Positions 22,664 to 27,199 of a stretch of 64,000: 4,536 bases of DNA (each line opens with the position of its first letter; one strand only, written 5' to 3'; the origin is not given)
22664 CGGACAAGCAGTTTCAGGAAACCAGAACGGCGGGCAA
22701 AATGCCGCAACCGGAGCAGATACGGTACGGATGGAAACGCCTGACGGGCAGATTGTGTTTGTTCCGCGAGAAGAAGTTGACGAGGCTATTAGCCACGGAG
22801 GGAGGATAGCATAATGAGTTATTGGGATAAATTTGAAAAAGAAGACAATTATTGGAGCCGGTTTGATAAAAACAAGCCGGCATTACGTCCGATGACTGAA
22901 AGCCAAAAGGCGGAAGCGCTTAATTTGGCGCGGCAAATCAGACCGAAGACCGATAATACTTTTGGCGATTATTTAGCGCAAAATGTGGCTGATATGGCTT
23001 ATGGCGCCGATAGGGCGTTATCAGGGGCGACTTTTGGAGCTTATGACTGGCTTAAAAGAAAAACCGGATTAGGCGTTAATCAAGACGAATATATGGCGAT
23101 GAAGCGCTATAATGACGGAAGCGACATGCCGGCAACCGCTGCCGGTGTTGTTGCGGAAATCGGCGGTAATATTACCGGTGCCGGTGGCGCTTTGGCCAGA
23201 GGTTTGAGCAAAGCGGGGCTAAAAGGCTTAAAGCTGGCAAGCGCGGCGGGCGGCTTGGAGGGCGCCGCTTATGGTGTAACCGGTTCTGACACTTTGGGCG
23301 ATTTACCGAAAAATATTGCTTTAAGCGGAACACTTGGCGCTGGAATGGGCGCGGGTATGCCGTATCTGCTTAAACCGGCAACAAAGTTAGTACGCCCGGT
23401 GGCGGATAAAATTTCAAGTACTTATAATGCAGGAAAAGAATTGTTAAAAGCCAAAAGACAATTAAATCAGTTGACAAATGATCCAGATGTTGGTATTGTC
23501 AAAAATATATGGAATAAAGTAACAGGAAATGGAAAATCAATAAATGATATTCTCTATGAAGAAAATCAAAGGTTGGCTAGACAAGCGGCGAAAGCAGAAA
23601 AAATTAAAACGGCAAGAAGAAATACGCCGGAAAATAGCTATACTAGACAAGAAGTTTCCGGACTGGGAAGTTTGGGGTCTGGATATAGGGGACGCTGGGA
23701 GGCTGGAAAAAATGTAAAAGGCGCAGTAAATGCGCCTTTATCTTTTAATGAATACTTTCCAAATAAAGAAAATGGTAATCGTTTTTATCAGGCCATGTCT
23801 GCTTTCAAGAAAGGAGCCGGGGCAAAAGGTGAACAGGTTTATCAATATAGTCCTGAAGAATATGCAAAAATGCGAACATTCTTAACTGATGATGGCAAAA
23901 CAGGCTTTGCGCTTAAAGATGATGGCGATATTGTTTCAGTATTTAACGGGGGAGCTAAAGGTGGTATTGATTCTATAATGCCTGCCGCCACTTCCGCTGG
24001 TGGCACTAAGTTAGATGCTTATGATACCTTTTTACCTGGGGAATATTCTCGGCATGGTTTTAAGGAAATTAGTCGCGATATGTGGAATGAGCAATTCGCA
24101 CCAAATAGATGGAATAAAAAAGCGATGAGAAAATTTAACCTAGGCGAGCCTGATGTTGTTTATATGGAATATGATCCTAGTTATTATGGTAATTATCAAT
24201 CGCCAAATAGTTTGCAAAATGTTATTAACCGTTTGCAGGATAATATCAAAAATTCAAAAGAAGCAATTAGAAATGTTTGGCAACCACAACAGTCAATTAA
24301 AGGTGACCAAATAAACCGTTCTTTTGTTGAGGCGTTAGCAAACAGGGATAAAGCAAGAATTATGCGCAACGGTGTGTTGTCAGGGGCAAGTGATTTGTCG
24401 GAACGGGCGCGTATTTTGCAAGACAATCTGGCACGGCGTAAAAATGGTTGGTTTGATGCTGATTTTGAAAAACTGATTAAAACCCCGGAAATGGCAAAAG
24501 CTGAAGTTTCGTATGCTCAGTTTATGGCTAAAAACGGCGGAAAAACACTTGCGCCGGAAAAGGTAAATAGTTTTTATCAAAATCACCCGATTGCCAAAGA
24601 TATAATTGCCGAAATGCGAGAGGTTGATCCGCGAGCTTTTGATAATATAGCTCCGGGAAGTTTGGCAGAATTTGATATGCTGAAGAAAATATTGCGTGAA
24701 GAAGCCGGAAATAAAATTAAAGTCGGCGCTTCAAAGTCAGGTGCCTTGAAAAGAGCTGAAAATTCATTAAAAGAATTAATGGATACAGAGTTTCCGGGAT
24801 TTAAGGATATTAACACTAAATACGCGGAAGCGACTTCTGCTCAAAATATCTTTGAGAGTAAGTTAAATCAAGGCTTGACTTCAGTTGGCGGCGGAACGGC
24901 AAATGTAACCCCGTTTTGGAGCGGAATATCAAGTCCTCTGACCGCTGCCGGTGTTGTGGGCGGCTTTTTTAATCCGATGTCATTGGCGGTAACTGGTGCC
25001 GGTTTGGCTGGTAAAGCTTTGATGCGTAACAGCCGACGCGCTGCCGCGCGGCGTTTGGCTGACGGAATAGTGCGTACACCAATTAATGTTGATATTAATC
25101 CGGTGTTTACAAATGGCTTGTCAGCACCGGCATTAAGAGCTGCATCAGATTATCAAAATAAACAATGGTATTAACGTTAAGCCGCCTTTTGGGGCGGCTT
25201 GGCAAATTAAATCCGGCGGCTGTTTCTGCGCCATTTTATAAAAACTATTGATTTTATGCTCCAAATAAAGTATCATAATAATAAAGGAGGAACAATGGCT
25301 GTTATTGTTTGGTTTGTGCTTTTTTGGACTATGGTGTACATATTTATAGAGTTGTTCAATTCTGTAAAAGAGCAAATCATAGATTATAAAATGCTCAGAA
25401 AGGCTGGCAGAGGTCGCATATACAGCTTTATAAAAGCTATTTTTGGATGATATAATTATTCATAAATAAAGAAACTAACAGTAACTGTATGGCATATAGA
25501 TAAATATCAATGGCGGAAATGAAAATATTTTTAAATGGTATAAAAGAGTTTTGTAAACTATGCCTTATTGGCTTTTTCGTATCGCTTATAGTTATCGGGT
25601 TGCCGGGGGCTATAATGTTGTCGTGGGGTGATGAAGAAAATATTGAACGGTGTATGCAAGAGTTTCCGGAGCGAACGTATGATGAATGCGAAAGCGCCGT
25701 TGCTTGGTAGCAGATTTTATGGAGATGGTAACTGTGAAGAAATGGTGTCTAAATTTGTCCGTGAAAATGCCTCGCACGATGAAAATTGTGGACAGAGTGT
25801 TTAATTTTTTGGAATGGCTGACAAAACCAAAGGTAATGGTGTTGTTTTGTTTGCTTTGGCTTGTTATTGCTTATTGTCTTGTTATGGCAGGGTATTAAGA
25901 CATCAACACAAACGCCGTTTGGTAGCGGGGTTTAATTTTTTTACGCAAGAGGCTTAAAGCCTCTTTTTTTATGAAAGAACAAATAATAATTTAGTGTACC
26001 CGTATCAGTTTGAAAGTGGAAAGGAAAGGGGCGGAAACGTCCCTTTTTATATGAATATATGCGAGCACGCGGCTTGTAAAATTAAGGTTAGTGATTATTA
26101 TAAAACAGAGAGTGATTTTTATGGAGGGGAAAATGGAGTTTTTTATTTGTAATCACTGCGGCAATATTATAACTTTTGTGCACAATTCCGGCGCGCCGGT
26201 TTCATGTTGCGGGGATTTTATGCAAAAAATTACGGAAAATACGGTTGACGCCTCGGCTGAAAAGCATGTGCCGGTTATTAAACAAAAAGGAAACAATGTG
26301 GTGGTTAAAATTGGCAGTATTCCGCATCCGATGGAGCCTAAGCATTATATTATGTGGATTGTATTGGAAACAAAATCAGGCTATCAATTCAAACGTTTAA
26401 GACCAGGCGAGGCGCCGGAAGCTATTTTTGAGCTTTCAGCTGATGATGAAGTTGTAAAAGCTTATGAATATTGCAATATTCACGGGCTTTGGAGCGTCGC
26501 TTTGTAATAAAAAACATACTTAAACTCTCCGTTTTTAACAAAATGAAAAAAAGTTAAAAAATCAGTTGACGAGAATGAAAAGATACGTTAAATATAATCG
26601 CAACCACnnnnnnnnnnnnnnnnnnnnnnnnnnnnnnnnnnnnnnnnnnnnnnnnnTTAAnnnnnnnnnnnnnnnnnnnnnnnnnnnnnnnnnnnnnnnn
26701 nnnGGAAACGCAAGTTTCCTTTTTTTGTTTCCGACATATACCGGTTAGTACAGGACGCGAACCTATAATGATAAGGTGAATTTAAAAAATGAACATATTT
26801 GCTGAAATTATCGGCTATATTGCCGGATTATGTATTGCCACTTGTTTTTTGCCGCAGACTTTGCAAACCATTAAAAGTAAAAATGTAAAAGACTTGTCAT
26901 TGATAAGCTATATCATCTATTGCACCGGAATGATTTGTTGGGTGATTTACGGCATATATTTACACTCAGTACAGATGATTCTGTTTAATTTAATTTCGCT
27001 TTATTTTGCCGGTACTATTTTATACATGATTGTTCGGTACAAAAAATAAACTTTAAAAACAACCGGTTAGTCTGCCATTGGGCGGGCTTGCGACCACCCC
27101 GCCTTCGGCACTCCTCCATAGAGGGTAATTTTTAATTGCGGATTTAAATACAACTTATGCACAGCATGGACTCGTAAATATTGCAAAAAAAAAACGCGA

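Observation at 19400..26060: Orphan 6.5-kb island next to tRNA-Ser: three large unknown proteins (397, 674, 786 aa) plus three mini membrane proteins, with no capsid, portal, terminase or integrase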

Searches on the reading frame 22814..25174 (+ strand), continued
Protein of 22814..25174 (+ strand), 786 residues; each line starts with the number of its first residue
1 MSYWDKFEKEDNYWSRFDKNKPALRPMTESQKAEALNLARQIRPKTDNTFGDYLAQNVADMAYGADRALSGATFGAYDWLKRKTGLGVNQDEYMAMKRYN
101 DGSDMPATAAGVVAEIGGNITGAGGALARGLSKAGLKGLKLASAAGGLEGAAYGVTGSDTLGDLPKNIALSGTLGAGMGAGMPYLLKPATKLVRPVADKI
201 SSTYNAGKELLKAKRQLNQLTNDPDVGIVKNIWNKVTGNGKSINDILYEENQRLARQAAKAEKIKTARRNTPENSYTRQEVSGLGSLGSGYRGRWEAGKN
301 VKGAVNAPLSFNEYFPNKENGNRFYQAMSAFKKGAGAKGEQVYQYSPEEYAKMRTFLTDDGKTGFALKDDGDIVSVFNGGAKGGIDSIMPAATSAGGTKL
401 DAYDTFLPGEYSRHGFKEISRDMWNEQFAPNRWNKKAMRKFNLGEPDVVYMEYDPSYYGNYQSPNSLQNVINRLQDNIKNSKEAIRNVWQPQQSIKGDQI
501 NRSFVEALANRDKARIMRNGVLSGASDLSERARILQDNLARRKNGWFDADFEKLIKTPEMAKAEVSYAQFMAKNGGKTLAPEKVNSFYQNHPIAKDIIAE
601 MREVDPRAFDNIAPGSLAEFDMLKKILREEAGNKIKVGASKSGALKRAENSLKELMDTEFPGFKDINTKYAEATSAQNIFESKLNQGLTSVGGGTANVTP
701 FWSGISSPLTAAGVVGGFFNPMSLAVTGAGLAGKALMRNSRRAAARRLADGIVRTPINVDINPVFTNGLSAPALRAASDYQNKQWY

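Call 73: fold_search(model_id=the predicted structure, library=pdb)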
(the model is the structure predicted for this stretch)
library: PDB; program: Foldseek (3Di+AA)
matches with E <= 10: 232; with E <= 0.001: 0
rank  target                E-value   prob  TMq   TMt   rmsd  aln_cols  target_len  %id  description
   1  2wcd_A                3.8e-01  0.08  0.06  0.11  43.2       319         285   12  Crystal structure of the assembled cytolysin A pore (released 2009-05-05)
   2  3zx6_B                5.5e-01  0.10  0.06  0.14  46.4       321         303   15  Structure of Hamp(AF1503)-Tsr fusion - Hamp (A291V) mutant (released 2012-02-29)
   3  5kud                  6.3e-01  0.12  0.10  0.16  28.4       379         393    9  Crystal structure of full length Cry6Aa (released 2016-08-03)
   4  7nsu_D                7.6e-01  0.09  0.05  0.08  23.0       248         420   14  ColicinE9 intact translocation complex (released 2021-08-11)
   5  5ew5_A                8.3e-01  0.12  0.06  0.09  23.1       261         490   14  Crystal Structure of Colicin E9 In Complex with Its Immunity Protein Im9 (released 2016-07-20)
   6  8dk2_D                9.5e-01  0.03  0.06  0.07  40.1       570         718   10  CryoEM structure of Pseudomonas aeruginosa PA14 JetABC in an unclamped state trapped in ATP dependent dimeric form (released 2022-10-05)
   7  9a65_B                9.5e-01  0.02  0.06  0.06  89.7       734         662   12  Integrative model of YVAQ-MCPB by crosslinking MS and deep learning (released 2024-09-18)
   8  9a69_B                1.4e+00  0.04  0.05  0.06  53.6       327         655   13  Integrative model of MCPB-MCPC by crosslinking MS and deep learning (released 2024-09-18)
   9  5jdo_A                1.4e+00  0.06  0.06  0.13  32.9       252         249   12  T. congolense haptoglobin-haemoglobin receptor in complex with haemoglobin (released 2016-04-27)
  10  6h6c                  1.5e+00  0.08  0.06  0.19  17.1       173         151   11  Carbomonoxy murine neuroglobin F106A mutant (released 2019-04-10)
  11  7p3r_B                1.7e+00  0.05  0.06  0.11  30.1       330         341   13  Helical structure of the toxin MakA from Vibrio cholera (released 2022-02-23)
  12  6ixv_A                2.0e+00  0.08  0.05  0.17  27.9       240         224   12  Crystal structure of SH3BP5-Rab11a (released 2019-03-20)
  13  9mg8_A                2.1e+00  0.05  0.05  0.09  24.1       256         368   14  Crystal Structure of b-iTHR-110 (released 2025-12-17)
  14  4f35_B                2.2e+00  0.07  0.09  0.15  21.7       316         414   11  Crystal Structure of a bacterial dicarboxylate/sodium symporter (released 2012-10-24)
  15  6ixg_B                2.3e+00  0.07  0.06  0.17  28.2       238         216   13  Crystal structure of native apo SH3BP5 (P41) (released 2019-03-20)
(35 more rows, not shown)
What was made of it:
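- On Pore-forming bacteriocin / toxin-immunity module: Foldseek rows to pore formers are at chance level (call 73).
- The best Foldseek rows for ORF3 are α-pore-forming toxins and colicins, but at E = 0.4-3 and TM < 0.1, so they are meaningless (call 73).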

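Call 75: get_annotated_region(hit=H2, flank=6000)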
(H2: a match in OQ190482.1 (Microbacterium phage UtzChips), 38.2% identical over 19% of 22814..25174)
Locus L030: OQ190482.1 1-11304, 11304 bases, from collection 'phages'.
description: Microbacterium Phage UtzChips, complete genome.
organism: Microbacterium phage UtzChips (NCBI taxid 3028495)
taxonomy: Viruses; Duplodnaviria; Heunggongvirae; Uroviricota; Caudoviricetes
host: Microbacterium sp. ISAT203; source: soil; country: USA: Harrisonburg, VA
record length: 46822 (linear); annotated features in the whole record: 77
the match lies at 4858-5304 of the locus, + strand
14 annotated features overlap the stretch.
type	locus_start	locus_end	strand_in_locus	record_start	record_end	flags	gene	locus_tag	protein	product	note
CDS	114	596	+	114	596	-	1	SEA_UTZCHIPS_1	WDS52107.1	terminase small subunit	terminase, small subunit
CDS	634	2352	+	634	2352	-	2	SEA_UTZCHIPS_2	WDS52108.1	terminase large subunit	terminase, large subunit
CDS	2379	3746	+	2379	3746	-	3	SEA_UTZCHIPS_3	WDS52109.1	portal protein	-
CDS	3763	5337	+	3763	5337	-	4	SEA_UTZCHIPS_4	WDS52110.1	minor capsid protein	-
CDS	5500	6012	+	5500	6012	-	5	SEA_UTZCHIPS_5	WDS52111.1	scaffolding protein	-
CDS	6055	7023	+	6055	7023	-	6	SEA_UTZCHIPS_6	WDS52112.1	major capsid protein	-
CDS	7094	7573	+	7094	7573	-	7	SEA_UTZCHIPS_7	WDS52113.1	head-to-tail adaptor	-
CDS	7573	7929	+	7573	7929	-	8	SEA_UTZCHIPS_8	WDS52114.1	head-to-tail stopper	-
CDS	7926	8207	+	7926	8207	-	9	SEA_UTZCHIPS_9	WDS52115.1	hypothetical protein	-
CDS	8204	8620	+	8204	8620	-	10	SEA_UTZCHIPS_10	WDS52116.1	tail terminator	-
CDS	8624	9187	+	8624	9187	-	11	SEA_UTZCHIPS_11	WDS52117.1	major tail protein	-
CDS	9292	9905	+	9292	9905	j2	13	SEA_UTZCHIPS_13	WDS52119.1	tail assembly chaperone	-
CDS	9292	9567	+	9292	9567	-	12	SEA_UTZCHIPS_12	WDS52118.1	tail assembly chaperone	-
CDS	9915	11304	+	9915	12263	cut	14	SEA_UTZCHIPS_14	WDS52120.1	tape measure protein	-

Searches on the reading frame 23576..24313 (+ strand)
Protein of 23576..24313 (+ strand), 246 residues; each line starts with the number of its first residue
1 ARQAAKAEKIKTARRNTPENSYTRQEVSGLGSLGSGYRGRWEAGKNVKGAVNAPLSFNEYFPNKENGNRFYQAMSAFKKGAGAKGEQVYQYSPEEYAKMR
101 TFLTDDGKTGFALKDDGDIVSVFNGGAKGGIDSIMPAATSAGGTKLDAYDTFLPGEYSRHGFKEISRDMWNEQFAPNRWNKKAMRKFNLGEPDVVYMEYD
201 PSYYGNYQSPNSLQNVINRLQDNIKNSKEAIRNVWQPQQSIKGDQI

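Call 40: search_protein_families(library=pfam, proteins=[window:23582-24292:+], max_evalue=10)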
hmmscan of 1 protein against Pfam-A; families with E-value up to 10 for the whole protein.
seq(237 aa): 1 family
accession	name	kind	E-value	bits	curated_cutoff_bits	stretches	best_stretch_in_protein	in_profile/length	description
PF01484.22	Col_cuticle_N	-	0.59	10.7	23.5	1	159-170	38-49/50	Nematode cuticle collagen N-terminal domain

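Call 41: search_solved_structures(query=window:23582-24292:+, max_evalue=10)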
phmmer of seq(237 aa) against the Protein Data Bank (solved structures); distinct sequences matched with E-value up to 10: 2.
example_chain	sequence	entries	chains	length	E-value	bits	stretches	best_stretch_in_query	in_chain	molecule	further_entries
7xjf_A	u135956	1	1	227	0.23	14.6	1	49-142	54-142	Heavy chain of 6MW3211 Fab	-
1txg_A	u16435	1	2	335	1.2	12.3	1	90-134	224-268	glycerol-3-phosphate dehydrogenase [NAD(P)+]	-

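Call 81: search_protein_representatives(protein=window:23576-24313:+)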
Query: 246 residues. Proteins with E-value up to 0.001 (for the whole library): 3059; up to 1e-10: 1527; up to 1e-30: 163. The best 150 are listed.
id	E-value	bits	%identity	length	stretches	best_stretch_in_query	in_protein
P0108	7.4e-86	304.4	64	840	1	1-241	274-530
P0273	3.5e-73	262.9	58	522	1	2-237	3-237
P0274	1.8e-69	250.7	55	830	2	53-240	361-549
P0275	2.9e-47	178.1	44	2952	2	59-200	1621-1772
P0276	1.5e-44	169.2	44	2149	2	85-210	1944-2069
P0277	6.5e-42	160.5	50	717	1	29-210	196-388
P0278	1.8e-41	159.1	48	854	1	62-242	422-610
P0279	3.0e-41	158.3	49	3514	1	38-209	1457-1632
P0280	5.7e-41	157.4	48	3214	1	30-209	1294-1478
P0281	1.1e-40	156.5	48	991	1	33-212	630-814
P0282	3.9e-40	154.7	50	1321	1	53-207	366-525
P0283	5.8e-40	154.1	46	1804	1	52-218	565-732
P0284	8.1e-40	153.6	51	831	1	59-222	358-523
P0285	1.5e-39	152.7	48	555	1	54-212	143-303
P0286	2.3e-39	152.2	45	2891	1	30-233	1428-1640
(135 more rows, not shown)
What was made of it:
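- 23576..24313 (+): Central cassette of ORF3: an α/β domain shared with giant polyvalent proteins and called 'acetyltransferase' in some phage records. 3059 representative proteins match at E ≤ 0.001, many of 2000-4200 aa (call 81).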

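Call 83: search_protein_families(library=pfam, proteins=[P0279, P0275, P0280], max_evalue=0.00001)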
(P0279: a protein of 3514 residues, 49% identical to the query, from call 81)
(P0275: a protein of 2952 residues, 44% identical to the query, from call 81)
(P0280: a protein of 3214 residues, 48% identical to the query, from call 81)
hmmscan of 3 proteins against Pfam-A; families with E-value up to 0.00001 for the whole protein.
P0279 (3514 aa): 2 families
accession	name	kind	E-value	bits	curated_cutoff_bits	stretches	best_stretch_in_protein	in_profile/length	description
PF18838.6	LPD23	-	1.3e-20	73.4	27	1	1675-1729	2-56/58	Large polyvalent protein associated domain 23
PF18834.6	LPD22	-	4.5e-07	30.5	28.6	1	76-161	9-92/97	Large polyvalent protein associated domain 22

P0275 (2952 aa): 0 families

P0280 (3214 aa): 1 family
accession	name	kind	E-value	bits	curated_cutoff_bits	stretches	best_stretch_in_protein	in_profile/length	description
PF18834.6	LPD22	-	6.2e-15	55.7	28.6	1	22-111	3-90/97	Large polyvalent protein associated domain 22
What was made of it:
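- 23576..24313 (+): Two of three giants tested carry Pfam LPD22 and/or LPD23 (call 83).
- On Polyvalent-protein domain repertoire (ORF3 central cassette): Calls 81 and 83.
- Closest known: Polyvalent proteins and MuF-fused effectors of phages and conjugative elements. Same: It also occurs at the C-terminus of a head protein next to the portal gene (calls 75, 81, 83).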

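Call 85: search_solved_structures(query=A4, max_evalue=10, show_alignments=2)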
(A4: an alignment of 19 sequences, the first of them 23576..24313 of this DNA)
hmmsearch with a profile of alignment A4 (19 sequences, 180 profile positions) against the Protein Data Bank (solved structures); distinct sequences matched with E-value up to 10: 4.
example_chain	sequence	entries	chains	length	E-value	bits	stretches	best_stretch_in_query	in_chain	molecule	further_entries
2ihd_A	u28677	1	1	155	0.36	13.8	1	90-132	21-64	Regulator of G-protein signaling 8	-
5do9_B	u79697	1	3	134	0.7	12.8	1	94-132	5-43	Regulator of G-protein signaling 8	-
2ode_B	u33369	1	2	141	0.78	12.7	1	94-132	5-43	Regulator of G-protein signaling 8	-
7ceb_A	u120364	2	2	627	1.5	11.7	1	37-75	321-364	Integrin alpha-6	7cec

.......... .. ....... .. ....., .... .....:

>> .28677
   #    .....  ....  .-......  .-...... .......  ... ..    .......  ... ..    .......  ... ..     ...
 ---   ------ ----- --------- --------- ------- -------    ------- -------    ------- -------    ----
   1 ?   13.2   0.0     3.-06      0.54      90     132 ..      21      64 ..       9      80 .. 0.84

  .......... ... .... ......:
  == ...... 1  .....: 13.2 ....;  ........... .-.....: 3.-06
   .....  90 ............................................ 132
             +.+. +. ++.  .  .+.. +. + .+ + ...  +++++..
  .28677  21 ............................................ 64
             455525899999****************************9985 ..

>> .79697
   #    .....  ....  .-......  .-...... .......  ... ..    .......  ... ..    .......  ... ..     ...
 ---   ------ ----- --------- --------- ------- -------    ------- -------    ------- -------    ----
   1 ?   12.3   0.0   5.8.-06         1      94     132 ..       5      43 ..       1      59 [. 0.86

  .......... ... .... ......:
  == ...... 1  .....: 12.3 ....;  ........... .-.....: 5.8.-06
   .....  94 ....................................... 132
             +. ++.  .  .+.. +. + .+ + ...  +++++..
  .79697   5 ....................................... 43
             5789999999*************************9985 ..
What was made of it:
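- Closest known: Polyvalent proteins and MuF-fused effectors of phages and conjugative elements. Different: Pfam and PDB searches were negative (calls 40, 41, 85).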

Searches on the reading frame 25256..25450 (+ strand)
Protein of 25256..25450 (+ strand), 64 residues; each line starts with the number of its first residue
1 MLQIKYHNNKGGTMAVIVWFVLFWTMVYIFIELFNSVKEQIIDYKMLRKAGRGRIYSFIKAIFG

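Call 4: search_protein_families(library=pfam, proteins=[window:25256-25450:+], max_evalue=0.1)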
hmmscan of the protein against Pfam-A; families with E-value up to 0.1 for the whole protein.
window:25256-25450:+ (64 aa): 1 family
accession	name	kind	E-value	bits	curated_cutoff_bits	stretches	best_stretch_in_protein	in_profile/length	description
PF01040.23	UbiA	-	0.0061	16.3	34.2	1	15-52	20-57/250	UbiA prenyltransferase family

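Call 5: search_protein_families(library=phrogs, proteins=[window:25256-25450:+], max_evalue=0.1)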
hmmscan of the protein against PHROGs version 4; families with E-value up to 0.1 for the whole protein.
window:25256-25450:+ (64 aa): 0 families

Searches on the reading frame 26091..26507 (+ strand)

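Call 4: search_protein_families(library=pfam, proteins=[window:26091-26507:+], max_evalue=0.1)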
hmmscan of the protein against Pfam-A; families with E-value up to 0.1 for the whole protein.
window:26091-26507:+ (138 aa): 3 families
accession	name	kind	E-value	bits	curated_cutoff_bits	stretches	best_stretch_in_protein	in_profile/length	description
PF01880.24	Desulfoferrodox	-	1.6e-22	80.3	22.2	1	52-135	2-96/98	Desulfoferrodoxin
PF06397.17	Desulfoferrod_N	-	1.5e-07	31.4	23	1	14-47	3-36/36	Desulfoferrodoxin, N-terminal domain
PF17207.9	MCM_OB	-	0.065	13.4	24.8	1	2-80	19-97/126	MCM OB domain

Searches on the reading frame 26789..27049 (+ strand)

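Call 76: search_protein_families(library=pfam, proteins=[window:26789-27049:+], max_evalue=0.00001)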
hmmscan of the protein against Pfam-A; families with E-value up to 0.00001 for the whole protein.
window:26789-27049:+ (86 aa): 1 family
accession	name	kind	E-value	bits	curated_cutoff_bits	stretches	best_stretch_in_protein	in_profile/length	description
PF04193.19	PQ-loop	-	2.8e-09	37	22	1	5-59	2-56/61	PQ loop repeat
